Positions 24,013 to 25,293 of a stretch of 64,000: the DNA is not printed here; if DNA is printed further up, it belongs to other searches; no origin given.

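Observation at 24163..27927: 1254-aa enzyme with two GT2 domains, an extra N-terminal GT-B/CgeB-like domain and two TPR blocks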

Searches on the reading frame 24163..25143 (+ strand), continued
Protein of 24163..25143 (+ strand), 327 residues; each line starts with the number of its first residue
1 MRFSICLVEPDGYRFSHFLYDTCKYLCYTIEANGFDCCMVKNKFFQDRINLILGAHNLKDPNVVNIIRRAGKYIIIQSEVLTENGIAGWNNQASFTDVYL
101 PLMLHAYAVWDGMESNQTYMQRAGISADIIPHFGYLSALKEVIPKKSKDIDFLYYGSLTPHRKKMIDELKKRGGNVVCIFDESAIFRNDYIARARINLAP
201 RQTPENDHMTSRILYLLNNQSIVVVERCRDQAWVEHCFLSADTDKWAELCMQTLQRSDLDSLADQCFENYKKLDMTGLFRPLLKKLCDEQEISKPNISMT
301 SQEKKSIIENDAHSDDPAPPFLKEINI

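Call 51: search_solved_structures(query=A2, max_evalue=10, show_alignments=2)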
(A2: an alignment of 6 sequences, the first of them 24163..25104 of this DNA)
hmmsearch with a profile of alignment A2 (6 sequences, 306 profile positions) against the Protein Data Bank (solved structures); distinct sequences matched with E-value up to 10: 3.
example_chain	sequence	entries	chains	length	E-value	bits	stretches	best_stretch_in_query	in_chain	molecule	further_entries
9s4q_Zw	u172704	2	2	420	0.38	13.2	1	130-210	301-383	Outer kinetochore KNL1 complex subunit KRE28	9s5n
9d3x_A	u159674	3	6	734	0.91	11.9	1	171-287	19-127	Anaerobic ribonucleoside-triphosphate reductase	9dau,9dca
5jsb_B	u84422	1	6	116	0.99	11.8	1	256-300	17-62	Mcl-1 inhibitor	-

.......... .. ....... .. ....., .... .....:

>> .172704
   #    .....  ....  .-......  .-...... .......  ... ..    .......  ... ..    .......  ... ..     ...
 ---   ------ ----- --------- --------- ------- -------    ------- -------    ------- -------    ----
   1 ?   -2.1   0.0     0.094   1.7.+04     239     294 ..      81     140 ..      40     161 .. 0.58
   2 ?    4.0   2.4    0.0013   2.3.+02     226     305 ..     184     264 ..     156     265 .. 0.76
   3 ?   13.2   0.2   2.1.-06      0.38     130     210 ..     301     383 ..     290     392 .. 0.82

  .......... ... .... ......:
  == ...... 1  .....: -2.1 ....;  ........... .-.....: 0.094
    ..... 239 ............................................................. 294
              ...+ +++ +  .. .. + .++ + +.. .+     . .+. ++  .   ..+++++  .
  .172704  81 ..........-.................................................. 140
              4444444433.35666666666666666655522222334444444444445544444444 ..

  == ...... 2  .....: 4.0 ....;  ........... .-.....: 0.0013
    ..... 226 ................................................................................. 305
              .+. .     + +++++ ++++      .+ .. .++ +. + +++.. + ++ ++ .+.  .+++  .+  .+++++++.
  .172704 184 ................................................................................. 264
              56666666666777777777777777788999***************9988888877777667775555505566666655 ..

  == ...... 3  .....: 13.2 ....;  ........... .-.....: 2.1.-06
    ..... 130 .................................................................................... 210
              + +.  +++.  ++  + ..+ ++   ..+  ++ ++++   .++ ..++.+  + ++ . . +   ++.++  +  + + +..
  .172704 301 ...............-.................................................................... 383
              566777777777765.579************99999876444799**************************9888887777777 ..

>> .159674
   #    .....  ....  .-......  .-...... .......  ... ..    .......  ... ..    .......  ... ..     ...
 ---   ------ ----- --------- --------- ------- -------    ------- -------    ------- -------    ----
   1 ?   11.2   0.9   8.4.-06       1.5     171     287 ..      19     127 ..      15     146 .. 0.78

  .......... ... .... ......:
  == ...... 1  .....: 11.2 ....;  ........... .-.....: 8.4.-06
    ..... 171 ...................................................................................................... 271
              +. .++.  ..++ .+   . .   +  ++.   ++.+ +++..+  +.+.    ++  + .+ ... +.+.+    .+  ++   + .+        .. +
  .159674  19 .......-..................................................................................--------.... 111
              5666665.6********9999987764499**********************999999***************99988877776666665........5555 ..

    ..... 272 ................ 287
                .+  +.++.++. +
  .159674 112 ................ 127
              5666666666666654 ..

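Call 56: search_protein_representatives(alignment_id=A2)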
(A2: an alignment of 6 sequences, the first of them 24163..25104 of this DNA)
Query: 6 sequences, 306 profile positions. Proteins with E-value up to 0.001 (for the whole library): 2109; up to 1e-10: 976; up to 1e-30: 68. The best 150 are listed.
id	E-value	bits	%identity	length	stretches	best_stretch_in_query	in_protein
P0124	6.4e-165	564.2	-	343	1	1-305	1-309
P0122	6.1e-154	528.1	-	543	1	1-297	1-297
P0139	6.0e-147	505.2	-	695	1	1-290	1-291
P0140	1.3e-139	481.1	-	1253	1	1-292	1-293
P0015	1.2e-138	477.9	-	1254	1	1-297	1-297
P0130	9.1e-138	475.0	-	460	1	2-286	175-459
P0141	1.4e-137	474.4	-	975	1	1-292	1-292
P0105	2.8e-130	450.4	-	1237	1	2-292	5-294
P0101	4.7e-129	446.4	-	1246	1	1-291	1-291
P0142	1.4e-101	356.2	-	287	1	7-282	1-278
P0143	1.9e-99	349.2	-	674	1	1-292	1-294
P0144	1.2e-98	346.5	-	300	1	1-287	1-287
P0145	4.8e-89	315.0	-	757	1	2-285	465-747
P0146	5.2e-89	314.9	-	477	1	9-284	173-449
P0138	2.1e-86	306.3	-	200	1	1-164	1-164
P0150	6.9e-79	281.7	-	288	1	2-286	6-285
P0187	2.3e-39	151.8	-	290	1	1-286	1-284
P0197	4.0e-32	128.1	-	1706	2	3-282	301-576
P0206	2.1e-29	119.1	-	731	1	3-291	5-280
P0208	2.5e-29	118.9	-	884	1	2-234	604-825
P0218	5.6e-28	114.5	-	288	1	2-285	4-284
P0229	2.9e-26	108.8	-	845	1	3-294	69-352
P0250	2.4e-24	102.5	-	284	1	1-283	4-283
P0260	6.2e-24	101.2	-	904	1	18-284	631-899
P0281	1.5e-22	96.6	-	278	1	2-283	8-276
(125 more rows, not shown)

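Call 57: search_protein_families(library=pfam, proteins=[P0150, P0187, P0218, P0250, P0281, P0206, P0229, P0260, P0208, P0197], max_evalue=0.01)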
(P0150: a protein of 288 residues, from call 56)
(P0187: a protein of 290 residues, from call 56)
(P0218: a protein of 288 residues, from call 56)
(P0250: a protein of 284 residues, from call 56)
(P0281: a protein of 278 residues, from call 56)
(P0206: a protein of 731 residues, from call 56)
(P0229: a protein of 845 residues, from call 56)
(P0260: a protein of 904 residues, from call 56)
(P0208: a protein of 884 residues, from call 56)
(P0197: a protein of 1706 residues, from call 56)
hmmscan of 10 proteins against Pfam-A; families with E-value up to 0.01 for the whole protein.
P0150 (288 aa): 0 families

P0187 (290 aa): 0 families

P0218 (288 aa): 1 family
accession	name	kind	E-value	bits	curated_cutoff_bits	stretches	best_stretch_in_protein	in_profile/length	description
PF13524.12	Glyco_trans_1_2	-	0.0015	19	25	1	142-282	10-143/144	Glycosyl transferase-like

P0250 (284 aa): 0 families

P0281 (278 aa): 1 family
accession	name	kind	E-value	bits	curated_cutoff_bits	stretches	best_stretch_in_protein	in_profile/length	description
PF13524.12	Glyco_trans_1_2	-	0.00016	22.1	25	1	144-264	15-130/144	Glycosyl transferase-like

P0206 (731 aa): 10 families
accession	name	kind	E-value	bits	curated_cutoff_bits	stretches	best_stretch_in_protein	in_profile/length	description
PF13489.12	Methyltransf_23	-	3.6e-15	56.5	27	1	259-454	4-160/164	Methyltransferase domain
PF08242.18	Methyltransf_12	-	6.1e-13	49.8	30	1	312-401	1-97/98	Methyltransferase domain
PF08241.18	Methyltransf_11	-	1.1e-12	48.8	21.2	1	312-404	1-95/95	Methyltransferase domain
PF13649.12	Methyltransf_25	-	4.5e-11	43.7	27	1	311-400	1-97/97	Methyltransferase domain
PF13712.12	Glyco_tranf_2_5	-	1e-07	32.3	27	1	519-687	1-180/210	Glycosyltransferase like family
PF13847.12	Methyltransf_31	-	1.9e-07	31.3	27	1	308-408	4-113/145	Methyltransferase domain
PF05175.20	MTS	-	8.2e-05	22.7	23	1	301-352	24-76/170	Methyltransferase small domain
PF07021.18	MetW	-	0.0016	18.5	21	1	299-391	6-97/193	Methionine biosynthesis protein MetW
PF13524.12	Glyco_trans_1_2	-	0.0021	18.5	25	1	165-261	29-131/144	Glycosyl transferase-like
PF02390.23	Methyltransf_4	-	0.003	17.5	24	1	310-348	4-42/173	Putative methyltransferase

P0229 (845 aa): 13 families
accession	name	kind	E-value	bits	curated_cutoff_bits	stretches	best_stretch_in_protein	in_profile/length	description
PF08241.18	Methyltransf_11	-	1.9e-23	83.4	21.2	1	640-736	1-95/95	Methyltransferase domain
PF13847.12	Methyltransf_31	-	5.3e-20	72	27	1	636-750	4-114/145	Methyltransferase domain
PF13649.12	Methyltransf_25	-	5.7e-19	69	27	1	639-732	1-97/97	Methyltransferase domain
PF13489.12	Methyltransf_23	-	1.8e-16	60.7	27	1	635-743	22-123/164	Methyltransferase domain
PF08242.18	Methyltransf_12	-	7.9e-13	49.4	30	1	640-734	1-98/98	Methyltransferase domain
PF00132.30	Hexapep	-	5.5e-10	39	27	1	480-512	3-35/36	Bacterial transferase hexapeptide (six repeats)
PF01209.24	Ubie_methyltran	-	1.7e-09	37.9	20.1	1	634-738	46-153/233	ubiE/COQ5 methyltransferase family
PF02353.26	CMAS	-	8.3e-06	25.7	27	1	635-742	62-170/273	Mycolic acid cyclopropane synthetase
PF08003.17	Methyltransf_9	-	5.3e-05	22.8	23.8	1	633-738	113-219/315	Protein of unknown function (DUF1698)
PF14602.12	Hexapep_2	-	0.00055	20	27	1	479-512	2-33/34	Hexapeptide repeat of succinyl-transferase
PF25084.1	LbH_EIF2B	-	0.00094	19.6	54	0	477-513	20-55/105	EIF2B subunit epsilon LbH domain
PF05175.20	MTS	-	0.0017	18.4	23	1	635-732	31-134/170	Methyltransferase small domain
PF06325.19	PrmA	-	0.0055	16.7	22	0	636-737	162-259/296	Ribosomal protein L11 methyltransferase (PrmA)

P0260 (904 aa): 7 families
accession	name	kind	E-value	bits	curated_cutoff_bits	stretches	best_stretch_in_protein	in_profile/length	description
PF00535.33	Glycos_transf_2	-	3.1e-06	27.7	23.3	1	83-120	59-96/168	Glycosyl transferase family 2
PF07719.23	TPR_2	-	3.5e-06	27.2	27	1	538-565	4-31/34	Tetratricopeptide repeat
PF13428.12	TPR_14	-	5e-05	24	23.5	0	462-492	3-33/44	Tetratricopeptide repeat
PF13424.12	TPR_12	-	0.00068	20.2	30.1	0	540-564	50-74/77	Tetratricopeptide repeat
PF00515.34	TPR_1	-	0.00094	19.3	27.8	1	539-565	5-31/34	Tetratricopeptide repeat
PF13432.12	TPR_16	-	0.0013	19.6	32.7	0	464-491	1-28/65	Tetratricopeptide repeat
PF13176.12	TPR_7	-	0.0061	17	27.9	0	464-489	3-30/36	Tetratricopeptide repeat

P0208 (884 aa): 2 families
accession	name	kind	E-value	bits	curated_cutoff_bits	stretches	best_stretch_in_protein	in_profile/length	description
PF13844.12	Glyco_transf_41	-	2e-71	241.3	25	2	222-384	73-236/543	Glycosyl transferase family 41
PF13524.12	Glyco_trans_1_2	-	0.001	19.4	25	0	773-864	35-128/144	Glycosyl transferase-like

P0197 (1706 aa): 5 families
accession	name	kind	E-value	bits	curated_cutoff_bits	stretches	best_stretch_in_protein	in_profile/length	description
PF11397.14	GlcNAc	-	7.1e-128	427.4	21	4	994-1244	94-351/352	Glycosyltransferase (GlcNAc)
PF13524.12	Glyco_trans_1_2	-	1.4e-14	54.7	25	1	175-276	37-140/144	Glycosyl transferase-like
PF00578.27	AhpC-TSA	-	1.7e-11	44.6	26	1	1315-1434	1-121/124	AhpC/TSA family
PF08534.16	Redoxin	-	6.6e-07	29.7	26.6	1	1315-1435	2-129/148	Redoxin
PF00535.33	Glycos_transf_2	-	0.00023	21.5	23.3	0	660-720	62-121/168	Glycosyl transferase family 2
